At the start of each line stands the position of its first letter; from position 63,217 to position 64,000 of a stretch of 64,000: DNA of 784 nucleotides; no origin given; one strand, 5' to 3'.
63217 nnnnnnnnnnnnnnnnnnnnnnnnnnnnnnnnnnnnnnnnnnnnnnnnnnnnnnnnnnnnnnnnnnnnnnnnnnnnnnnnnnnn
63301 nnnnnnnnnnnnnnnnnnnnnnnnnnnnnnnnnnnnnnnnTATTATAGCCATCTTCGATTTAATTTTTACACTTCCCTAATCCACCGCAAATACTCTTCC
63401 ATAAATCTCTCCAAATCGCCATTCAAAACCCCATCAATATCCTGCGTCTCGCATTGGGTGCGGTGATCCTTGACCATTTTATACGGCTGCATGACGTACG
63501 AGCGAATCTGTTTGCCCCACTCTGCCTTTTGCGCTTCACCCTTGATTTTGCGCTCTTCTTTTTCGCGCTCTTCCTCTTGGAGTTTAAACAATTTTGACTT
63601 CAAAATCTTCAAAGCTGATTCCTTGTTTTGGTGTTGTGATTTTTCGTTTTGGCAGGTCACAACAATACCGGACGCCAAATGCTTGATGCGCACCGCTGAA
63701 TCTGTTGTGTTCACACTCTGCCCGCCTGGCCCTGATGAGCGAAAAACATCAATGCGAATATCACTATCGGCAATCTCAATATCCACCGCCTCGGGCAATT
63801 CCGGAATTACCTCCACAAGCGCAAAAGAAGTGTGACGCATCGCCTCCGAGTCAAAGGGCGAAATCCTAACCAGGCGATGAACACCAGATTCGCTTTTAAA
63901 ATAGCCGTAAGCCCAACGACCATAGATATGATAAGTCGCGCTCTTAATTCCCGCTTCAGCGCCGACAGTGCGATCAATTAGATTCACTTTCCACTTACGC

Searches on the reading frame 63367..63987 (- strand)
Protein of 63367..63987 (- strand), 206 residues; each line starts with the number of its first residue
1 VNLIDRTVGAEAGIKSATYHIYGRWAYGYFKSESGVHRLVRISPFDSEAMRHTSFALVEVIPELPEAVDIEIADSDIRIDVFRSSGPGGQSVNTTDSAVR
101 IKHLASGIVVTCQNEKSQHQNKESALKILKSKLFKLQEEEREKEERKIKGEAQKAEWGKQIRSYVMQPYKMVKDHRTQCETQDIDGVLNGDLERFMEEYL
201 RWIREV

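Call 65: search_protein_families(library=pfam, proteins=[window:63367-63987:-], max_evalue=0.05)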
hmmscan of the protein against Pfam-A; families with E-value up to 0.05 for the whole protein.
window:63367-63987:- (206 aa): 3 families
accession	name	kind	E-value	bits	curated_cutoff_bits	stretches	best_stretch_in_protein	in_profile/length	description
PF00472.26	RF-1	-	2e-43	147.5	35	1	67-176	2-116/116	RF-1 domain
PF03462.23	PCRF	-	3.3e-16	60.1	24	1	3-58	139-194/194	PCRF domain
PF02815.25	MIR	-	0.0039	17.5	25.6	1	76-123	115-164/185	MIR domain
